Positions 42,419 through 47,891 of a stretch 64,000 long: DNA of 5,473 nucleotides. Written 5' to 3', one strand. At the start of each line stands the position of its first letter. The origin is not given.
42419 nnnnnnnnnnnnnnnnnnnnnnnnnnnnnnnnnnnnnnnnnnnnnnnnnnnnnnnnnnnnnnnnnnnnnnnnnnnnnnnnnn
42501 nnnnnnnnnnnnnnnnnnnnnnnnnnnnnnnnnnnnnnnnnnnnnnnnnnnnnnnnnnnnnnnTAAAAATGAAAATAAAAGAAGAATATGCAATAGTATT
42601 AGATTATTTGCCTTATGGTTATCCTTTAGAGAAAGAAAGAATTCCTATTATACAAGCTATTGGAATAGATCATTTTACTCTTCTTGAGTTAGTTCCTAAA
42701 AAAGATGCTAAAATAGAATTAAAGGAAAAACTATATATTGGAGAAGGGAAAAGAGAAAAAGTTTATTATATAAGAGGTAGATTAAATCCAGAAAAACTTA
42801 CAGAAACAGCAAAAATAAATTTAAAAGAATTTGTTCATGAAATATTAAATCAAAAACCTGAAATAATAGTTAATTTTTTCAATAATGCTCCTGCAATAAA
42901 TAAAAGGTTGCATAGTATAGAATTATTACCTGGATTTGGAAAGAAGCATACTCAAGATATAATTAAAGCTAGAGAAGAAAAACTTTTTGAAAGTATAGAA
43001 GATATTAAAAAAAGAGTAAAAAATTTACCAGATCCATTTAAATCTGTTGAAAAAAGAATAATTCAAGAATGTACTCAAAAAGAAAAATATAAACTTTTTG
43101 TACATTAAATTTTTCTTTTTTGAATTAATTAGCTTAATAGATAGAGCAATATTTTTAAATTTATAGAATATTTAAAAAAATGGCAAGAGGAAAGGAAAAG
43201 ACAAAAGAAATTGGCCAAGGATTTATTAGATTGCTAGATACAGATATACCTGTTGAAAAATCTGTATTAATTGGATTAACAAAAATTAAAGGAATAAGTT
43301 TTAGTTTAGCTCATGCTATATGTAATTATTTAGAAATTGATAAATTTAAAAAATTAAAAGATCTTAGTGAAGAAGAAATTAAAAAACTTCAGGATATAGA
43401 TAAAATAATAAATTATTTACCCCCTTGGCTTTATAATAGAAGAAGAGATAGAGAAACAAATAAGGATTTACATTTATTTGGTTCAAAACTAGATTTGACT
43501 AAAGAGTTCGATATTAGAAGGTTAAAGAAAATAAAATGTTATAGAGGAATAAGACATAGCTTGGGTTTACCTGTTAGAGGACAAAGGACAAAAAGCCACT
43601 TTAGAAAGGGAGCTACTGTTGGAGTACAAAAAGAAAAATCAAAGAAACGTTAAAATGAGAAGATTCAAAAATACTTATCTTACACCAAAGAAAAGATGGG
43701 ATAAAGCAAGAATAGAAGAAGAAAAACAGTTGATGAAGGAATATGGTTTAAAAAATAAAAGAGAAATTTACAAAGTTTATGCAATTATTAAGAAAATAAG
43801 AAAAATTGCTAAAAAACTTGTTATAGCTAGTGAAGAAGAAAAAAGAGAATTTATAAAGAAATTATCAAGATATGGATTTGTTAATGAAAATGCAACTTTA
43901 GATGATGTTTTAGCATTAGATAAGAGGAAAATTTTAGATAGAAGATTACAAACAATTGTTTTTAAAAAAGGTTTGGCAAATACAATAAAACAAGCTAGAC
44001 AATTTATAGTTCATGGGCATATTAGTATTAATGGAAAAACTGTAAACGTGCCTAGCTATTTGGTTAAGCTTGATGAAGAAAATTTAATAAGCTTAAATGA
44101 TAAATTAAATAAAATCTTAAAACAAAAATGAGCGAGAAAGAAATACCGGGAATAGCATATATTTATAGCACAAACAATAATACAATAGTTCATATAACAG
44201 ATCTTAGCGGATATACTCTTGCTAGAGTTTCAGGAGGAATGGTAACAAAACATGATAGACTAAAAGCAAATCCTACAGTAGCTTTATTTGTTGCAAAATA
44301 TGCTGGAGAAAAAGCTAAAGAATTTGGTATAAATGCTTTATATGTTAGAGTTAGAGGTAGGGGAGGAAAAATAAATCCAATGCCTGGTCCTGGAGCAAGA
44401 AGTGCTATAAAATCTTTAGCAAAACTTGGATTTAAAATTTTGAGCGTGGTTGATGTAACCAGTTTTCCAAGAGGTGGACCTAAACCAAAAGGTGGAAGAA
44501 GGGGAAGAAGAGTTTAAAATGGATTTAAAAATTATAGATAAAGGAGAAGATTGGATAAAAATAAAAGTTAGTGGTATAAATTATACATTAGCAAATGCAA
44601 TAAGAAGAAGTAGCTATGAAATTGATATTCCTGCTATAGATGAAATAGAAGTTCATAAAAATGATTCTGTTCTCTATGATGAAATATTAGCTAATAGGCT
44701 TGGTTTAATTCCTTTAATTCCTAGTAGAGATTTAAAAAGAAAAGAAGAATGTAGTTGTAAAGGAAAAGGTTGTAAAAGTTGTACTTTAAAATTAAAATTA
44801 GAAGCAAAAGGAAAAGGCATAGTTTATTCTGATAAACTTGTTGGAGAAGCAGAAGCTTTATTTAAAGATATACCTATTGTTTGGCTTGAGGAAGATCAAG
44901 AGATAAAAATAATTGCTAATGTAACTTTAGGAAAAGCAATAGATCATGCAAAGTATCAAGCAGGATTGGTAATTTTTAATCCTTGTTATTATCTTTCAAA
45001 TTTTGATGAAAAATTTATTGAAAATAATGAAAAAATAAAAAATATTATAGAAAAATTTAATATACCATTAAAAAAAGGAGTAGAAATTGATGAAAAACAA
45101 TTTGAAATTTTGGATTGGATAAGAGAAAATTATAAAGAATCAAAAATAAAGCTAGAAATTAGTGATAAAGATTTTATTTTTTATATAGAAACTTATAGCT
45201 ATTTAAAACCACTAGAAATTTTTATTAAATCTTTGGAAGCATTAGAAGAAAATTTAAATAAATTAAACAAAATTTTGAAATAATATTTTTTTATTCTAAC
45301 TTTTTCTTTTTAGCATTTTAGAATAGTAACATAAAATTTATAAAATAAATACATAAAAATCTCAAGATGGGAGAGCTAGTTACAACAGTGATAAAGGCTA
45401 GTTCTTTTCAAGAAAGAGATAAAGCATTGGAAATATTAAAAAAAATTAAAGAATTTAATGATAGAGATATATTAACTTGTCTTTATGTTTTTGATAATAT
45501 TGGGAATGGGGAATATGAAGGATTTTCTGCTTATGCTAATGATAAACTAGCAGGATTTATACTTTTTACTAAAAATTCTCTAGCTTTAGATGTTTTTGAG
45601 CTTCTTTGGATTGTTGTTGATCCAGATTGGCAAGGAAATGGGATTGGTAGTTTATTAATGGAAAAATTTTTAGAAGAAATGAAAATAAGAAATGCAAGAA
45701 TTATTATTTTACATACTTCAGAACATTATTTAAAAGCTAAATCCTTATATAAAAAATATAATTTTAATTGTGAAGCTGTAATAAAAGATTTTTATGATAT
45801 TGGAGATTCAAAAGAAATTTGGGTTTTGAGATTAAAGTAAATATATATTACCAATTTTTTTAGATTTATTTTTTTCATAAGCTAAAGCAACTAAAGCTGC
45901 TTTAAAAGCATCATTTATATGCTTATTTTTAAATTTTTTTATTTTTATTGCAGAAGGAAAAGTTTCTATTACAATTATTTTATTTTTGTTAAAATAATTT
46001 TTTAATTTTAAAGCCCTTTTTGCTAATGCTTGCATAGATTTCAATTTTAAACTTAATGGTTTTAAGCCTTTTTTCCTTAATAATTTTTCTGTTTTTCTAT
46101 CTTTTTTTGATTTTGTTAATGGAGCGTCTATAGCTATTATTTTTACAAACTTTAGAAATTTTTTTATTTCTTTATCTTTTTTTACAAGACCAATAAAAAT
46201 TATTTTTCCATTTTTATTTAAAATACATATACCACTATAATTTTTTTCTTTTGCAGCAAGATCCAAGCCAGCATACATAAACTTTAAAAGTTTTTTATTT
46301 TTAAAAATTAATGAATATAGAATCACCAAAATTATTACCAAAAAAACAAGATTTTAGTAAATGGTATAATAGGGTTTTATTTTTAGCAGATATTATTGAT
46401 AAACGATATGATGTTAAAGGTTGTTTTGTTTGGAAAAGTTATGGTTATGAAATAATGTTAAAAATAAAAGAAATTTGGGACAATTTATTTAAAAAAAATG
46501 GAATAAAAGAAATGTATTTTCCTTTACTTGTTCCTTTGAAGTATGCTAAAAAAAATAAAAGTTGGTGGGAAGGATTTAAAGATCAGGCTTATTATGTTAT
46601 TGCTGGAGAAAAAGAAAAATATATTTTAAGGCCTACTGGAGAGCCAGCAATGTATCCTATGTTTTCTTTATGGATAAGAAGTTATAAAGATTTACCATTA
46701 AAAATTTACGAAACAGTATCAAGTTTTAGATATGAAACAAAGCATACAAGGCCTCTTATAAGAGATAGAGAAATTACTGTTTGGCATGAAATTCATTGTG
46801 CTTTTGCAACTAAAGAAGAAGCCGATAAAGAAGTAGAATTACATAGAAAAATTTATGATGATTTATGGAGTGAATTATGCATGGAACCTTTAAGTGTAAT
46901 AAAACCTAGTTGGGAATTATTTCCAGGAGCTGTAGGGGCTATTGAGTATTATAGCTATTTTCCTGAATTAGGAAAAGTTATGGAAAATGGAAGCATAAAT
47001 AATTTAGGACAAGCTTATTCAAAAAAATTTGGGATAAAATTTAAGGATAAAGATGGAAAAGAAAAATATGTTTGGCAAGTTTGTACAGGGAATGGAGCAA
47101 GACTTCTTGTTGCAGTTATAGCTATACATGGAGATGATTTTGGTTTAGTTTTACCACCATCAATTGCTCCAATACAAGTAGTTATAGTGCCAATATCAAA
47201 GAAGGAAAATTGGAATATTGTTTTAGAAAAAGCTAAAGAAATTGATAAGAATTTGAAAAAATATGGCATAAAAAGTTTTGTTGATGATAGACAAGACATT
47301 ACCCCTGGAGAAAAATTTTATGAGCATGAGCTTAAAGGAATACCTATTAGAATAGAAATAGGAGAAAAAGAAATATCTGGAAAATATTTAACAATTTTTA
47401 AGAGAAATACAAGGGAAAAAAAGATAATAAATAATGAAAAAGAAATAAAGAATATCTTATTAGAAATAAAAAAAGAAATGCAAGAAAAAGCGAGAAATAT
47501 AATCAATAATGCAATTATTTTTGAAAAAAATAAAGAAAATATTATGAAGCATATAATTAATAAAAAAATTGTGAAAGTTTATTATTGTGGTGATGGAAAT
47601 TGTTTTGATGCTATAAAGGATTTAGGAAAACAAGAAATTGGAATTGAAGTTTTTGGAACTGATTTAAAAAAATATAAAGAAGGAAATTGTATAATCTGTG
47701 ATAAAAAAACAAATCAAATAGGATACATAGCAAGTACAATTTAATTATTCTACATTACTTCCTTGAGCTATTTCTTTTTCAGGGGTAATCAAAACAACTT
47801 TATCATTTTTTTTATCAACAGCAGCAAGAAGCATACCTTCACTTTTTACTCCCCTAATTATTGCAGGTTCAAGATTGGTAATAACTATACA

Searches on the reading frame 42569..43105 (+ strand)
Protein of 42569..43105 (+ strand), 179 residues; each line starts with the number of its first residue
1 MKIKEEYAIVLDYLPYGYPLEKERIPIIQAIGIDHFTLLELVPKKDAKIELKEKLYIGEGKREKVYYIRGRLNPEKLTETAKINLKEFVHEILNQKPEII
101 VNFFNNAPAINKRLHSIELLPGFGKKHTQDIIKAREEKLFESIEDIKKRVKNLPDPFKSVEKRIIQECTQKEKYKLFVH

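Call 3: search_protein_families(library=pfam, proteins=[window:42569-43105:+], max_evalue=10)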
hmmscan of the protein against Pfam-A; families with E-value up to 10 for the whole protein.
window:42569-43105:+ (179 aa): 4 families
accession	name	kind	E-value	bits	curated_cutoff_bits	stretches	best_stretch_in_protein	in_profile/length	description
PF04919.18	DUF655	-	6.5e-55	186.3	22.2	1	5-178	2-180/181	Protein of unknown function (DUF655)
PF14579.12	HHH_6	-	0.0028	18.3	25.6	1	121-151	31-62/90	Helix-hairpin-helix motif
PF12836.13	HHH_3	-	0.01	16.4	27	1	118-152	17-51/65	Helix-hairpin-helix motif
PF09183.16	DUF1947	-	0.082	13.5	22.5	1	38-70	13-45/65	Domain of unknown function (DUF1947)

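Call 44: find_related_loci(query=window:42569-43105:+, collection=genome_contigs, flank=3000)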
Query window:42569-43105:+ (179 aa) in genome_contigs; peptide patterns used: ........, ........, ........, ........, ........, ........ (x = any residue, [..] = any of these).
160 stretches matched a pattern; 8 encode a relative of the query (tblastn E <= 1e-3); 8 distinct loci.
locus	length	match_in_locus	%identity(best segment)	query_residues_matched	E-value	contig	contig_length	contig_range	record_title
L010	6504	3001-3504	76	7-174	9e-86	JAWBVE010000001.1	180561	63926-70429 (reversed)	MAG: Candidatus Pacearchaeota archaeon isolate JZ-1_201803_bins_104 JZ-1_201803_bins_104_scaffold_1, whole genome shotgu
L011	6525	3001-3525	71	5-179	7e-85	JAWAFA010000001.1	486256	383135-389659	MAG: Candidatus Pacearchaeota archaeon isolate QQ_201907_bins_24 QQ_201907_bins_24_scaffold_1, whole genome shotgun sequ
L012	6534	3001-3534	63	1-178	8e-73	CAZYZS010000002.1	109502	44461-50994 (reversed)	MAG TPA_asm: Candidatus Woesearchaeota archaeon isolate binchicken_co234_229 genome assembly, contig: NODE_27_length_109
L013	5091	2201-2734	63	1-178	6e-73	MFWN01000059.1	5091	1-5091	MAG: Candidatus Pacearchaeota archaeon RBG_13_36_9 RBG_13_scaffold_31376, whole genome shotgun sequence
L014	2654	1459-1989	63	2-178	7e-70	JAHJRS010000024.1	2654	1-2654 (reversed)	MAG: Nanoarchaeota archaeon isolate OS_PC_MetaG.mb.161 OS_PC_MetaG.mb.161_k141_202070, whole genome shotgun sequence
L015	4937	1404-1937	62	1-178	7e-69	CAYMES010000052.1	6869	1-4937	MAG TPA_asm: Candidatus Woesearchaeota archaeon isolate SRP141376_co2_243 genome assembly, contig: NODE_19174_length_686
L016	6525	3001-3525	61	4-178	3e-67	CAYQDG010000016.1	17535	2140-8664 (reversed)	MAG TPA_asm: Candidatus Woesearchaeota archaeon isolate binchicken_co13_305 genome assembly, contig: NODE_4691_length_17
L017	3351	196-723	59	4-179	2e-65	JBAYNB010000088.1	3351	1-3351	MAG: Candidatus Pacearchaeota archaeon isolate SO_2016_LW1_54 scaffold56376_LW64-88_2016, whole genome shotgun sequence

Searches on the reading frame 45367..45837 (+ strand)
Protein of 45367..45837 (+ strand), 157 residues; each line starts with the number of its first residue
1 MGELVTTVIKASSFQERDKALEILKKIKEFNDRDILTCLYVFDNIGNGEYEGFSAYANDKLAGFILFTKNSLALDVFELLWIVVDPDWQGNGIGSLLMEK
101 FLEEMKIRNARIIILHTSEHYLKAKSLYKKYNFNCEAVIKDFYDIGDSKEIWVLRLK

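Call 61: search_protein_families(library=pfam, proteins=[window:45367-45837:+], max_evalue=0.00001)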
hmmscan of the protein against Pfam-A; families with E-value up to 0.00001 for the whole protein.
window:45367-45837:+ (157 aa): 3 families
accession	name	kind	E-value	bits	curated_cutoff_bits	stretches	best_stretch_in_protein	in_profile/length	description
PF00583.31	Acetyltransf_1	-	1.9e-15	57.6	20.7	1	42-133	25-116/116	Acetyltransferase (GNAT) family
PF13508.13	Acetyltransf_7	-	1.3e-12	48.4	27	1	53-134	6-83/84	Acetyltransferase (GNAT) domain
PF13673.13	Acetyltransf_10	-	5.6e-10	39.7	23.6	1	45-134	26-108/128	Acetyltransferase (GNAT) domain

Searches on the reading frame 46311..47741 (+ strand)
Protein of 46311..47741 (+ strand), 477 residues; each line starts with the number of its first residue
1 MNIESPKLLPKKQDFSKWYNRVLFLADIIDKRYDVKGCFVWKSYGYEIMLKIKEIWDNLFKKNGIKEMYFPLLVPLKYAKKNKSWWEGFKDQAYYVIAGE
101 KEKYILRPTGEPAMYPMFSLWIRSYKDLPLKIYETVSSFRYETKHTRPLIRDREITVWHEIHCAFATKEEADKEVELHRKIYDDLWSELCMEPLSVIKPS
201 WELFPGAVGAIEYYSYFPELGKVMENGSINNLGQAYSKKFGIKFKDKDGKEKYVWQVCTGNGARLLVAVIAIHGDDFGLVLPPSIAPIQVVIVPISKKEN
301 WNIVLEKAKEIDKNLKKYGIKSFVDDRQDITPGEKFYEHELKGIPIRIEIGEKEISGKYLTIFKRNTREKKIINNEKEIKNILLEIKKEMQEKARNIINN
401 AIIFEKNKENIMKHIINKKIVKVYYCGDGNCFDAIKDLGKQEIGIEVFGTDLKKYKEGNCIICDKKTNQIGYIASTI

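Call 61: search_protein_families(library=pfam, proteins=[window:46311-47741:+], max_evalue=0.00001)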
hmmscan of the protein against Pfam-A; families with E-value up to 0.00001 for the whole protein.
window:46311-47741:+ (477 aa): 3 families
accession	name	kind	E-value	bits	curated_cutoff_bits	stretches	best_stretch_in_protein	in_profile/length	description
PF00587.30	tRNA-synt_2b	-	1.4e-31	110.4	29.3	1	95-272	2-178/179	tRNA synthetase class II core domain (G, H, P, S and T)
PF03129.25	HGTP_anticodon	-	1.2e-16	61.1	21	1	289-376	1-85/94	Anticodon binding domain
PF09180.16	ProRS-C_1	-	2.3e-07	31.3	31.5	1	409-474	2-68/71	Prolyl-tRNA synthetase, C-terminal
